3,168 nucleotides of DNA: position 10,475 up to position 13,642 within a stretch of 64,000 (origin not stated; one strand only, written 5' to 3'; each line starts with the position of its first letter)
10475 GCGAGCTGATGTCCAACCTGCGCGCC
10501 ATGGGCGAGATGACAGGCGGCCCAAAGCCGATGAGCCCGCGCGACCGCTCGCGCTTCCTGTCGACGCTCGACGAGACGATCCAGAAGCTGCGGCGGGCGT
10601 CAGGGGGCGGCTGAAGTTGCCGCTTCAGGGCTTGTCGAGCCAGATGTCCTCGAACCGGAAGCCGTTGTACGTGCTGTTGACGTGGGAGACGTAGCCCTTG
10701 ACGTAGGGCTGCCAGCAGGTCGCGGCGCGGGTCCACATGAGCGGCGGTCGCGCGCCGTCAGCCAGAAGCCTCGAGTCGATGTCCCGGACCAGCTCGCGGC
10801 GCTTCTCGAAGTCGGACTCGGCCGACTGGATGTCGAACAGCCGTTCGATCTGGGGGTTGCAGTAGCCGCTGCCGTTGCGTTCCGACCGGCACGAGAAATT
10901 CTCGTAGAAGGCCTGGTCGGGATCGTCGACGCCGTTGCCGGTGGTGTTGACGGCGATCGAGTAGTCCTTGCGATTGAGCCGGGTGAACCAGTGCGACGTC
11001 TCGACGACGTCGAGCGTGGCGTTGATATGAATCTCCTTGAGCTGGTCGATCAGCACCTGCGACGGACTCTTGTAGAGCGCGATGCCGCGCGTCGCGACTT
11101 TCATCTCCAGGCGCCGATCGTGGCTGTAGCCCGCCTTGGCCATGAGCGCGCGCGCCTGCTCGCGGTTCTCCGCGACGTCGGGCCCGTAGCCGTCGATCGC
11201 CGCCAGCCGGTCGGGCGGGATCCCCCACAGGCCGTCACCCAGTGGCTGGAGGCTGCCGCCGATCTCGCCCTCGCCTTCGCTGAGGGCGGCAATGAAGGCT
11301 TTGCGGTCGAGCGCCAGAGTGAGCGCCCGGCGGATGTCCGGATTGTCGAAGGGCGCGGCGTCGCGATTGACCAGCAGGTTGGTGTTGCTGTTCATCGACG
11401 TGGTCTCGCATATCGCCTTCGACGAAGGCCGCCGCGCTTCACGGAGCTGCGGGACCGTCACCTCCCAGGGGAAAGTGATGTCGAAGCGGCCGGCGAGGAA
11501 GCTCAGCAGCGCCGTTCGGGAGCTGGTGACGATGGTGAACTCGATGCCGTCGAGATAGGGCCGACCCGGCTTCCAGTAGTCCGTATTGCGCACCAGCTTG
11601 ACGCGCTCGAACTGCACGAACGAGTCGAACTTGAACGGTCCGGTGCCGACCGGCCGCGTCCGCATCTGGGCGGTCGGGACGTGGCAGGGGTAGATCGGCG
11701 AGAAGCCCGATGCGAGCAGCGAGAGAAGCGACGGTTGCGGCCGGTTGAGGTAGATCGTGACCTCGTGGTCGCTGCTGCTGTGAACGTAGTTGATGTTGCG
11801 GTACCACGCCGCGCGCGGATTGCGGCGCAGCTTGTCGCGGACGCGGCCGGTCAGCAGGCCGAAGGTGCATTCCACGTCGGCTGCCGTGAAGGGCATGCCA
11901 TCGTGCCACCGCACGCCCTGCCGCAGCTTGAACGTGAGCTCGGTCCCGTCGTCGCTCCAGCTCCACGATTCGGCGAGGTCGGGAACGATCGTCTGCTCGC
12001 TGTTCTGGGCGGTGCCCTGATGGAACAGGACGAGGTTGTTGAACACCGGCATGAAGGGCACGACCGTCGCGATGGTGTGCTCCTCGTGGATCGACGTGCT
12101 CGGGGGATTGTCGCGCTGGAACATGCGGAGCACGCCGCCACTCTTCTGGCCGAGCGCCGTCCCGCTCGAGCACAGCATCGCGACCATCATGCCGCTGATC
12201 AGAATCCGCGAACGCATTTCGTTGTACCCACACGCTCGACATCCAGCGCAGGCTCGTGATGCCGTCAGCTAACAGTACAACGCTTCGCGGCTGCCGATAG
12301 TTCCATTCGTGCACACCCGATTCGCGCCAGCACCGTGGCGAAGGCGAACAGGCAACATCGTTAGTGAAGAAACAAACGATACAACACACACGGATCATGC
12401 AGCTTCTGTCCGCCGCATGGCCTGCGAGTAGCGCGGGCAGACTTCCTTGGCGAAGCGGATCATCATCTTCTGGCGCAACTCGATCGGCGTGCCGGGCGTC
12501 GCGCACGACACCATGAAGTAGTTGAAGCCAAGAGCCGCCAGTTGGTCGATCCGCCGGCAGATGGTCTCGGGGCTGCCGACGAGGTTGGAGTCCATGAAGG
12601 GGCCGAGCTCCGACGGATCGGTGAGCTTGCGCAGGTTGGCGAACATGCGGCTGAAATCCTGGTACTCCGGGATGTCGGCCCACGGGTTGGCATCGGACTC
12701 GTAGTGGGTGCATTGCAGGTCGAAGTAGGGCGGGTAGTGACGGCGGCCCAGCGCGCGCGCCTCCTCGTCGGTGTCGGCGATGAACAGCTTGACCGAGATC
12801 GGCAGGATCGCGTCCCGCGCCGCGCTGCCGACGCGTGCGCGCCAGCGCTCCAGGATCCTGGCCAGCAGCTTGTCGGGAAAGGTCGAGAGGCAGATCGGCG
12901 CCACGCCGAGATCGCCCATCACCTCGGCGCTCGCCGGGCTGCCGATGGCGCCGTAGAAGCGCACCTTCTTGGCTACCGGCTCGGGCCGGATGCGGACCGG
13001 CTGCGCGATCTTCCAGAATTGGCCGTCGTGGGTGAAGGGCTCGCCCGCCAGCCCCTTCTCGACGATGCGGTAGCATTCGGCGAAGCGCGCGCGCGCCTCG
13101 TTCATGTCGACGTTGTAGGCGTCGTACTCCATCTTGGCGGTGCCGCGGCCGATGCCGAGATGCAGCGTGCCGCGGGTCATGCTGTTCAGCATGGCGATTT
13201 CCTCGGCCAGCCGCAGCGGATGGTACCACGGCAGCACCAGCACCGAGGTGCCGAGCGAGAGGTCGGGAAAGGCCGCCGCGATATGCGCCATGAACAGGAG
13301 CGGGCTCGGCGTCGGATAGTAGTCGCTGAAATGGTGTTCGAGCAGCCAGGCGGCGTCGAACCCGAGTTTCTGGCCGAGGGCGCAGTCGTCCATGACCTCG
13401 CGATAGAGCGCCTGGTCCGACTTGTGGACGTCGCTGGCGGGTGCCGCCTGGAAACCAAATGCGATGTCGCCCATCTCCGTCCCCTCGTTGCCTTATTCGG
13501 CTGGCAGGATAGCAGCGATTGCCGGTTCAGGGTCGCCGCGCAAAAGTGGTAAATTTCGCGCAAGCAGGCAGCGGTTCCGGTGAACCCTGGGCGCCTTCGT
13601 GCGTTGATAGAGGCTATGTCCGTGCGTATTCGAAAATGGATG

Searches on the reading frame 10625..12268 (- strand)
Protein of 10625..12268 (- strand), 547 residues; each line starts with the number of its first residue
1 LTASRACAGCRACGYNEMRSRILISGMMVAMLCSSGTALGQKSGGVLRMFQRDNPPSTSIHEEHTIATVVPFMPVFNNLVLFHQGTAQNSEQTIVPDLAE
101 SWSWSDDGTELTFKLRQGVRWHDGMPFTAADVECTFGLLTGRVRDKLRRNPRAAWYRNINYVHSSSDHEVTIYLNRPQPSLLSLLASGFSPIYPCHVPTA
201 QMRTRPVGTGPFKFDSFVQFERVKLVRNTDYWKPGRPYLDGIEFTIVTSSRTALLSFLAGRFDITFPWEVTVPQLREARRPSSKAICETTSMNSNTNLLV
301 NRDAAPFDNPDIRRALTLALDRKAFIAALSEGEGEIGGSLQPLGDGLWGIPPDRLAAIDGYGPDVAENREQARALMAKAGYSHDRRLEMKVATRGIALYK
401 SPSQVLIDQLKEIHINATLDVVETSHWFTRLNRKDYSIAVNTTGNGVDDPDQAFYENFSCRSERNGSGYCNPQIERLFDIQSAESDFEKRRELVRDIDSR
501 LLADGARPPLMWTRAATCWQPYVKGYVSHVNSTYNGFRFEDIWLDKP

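Call 30: search_protein_families(library=pfam, proteins=[window:10625-12268:-], max_evalue=0.0001)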
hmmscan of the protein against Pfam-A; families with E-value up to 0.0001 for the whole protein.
window:10625-12268:- (547 aa): 1 family
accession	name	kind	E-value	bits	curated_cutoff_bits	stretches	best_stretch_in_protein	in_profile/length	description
PF00496.27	SBP_bac_5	-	1.2e-70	239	32.4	1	93-462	1-365/368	Bacterial extracellular solute-binding proteins, family 5 Middle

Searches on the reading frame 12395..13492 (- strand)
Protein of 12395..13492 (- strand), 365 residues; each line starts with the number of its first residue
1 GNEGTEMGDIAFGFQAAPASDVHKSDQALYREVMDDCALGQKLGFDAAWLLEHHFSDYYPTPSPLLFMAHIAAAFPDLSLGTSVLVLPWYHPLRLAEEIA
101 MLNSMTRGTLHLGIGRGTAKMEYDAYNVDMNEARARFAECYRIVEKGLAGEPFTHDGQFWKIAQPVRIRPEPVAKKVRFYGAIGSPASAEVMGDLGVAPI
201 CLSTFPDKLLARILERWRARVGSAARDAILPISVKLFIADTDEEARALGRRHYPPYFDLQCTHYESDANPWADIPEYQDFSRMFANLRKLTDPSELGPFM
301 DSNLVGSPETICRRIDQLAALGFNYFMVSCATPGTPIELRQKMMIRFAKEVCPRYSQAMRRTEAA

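Call 31: search_protein_families(library=pfam, proteins=[window:12395-13492:-], max_evalue=0.0001)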
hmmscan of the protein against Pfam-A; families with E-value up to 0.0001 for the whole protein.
window:12395-13492:- (365 aa): 1 family
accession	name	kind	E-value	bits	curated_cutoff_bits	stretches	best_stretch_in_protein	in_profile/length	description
PF00296.26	Bac_luciferase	-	3.4e-52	178.2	27.9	1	20-324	11-313/314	Luciferase-like monooxygenase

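Call 58: search_protein_families(library=ncbifam, proteins=[window:12395-13492:-], max_evalue=1e-10)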
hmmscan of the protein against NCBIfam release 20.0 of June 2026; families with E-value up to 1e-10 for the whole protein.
window:12395-13492:- (365 aa): 13 families
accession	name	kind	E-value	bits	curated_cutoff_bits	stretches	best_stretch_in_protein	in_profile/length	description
TIGR04027.1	LLM_KPN_01858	hypoth_equivalog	8.2e-25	87.4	412.9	1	26-157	15-147/326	putative FMN-dependent luciferase-like monooxygenase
TIGR03619.1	F420_Rv2161c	subfamily_domain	7.3e-23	81.4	166.9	1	52-228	36-209/247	TIGR03619 family F420-dependent LLM class oxidoreductase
TIGR03558.1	oxido_grp_1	subfamily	1.5e-22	80.2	166.95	1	32-333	21-310/325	MsnO8 family LLM class oxidoreductase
NF052254.1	luciferase_Alph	exception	1.9e-22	79.9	600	1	28-202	19-191/354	luciferase subunit alpha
TIGR03858.1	LLM_2I7G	subfamily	3.2e-21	75.7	462.25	1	7-354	2-335/337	Atu2307/SP_0267 family LLM class monooxygenase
TIGR04020.1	seco_metab_LLM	subfamily_domain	9.1e-20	71.1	244.45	1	21-324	9-315/341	MupA/Atu3671 family FMN-dependent luciferase-like monooxygenase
TIGR04036.1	LLM_CE1758_fam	subfamily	7.4e-18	64.5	479.1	1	18-259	15-258/355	CE1758 family FMN-dependent luciferase-like monooxygenase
TIGR03571.1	lucif_BA3436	subfamily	4.7e-17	62.2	303.9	1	18-221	18-225/304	TIGR03571 family LLM class oxidoreductase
TIGR03621.1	F420_MSMEG_2516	subfamily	4.7e-17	62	213.15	1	29-163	12-141/295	TIGR03621 family F420-dependent LLM class oxidoreductase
TIGR03560.1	F420_Rv1855c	subfamily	1.7e-13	50.9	231.4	1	25-175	7-165/227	TIGR03560 family F420-dependent LLM class oxidoreductase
TIGR03564.1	F420_MSMEG_4879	subfamily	2e-13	50.6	234.25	1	38-169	6-131/265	TIGR03564 family F420-dependent LLM class oxidoreductase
TIGR03854.1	F420_MSMEG_3544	hypoth_equivalog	2.3e-13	50.1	295.6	1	42-254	24-234/290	TIGR03854 family LLM class F420-dependent oxidoreductase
NF052255.1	luciferase_Beta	exception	2.9e-13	49.6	500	1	33-171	24-163/325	luciferase subunit beta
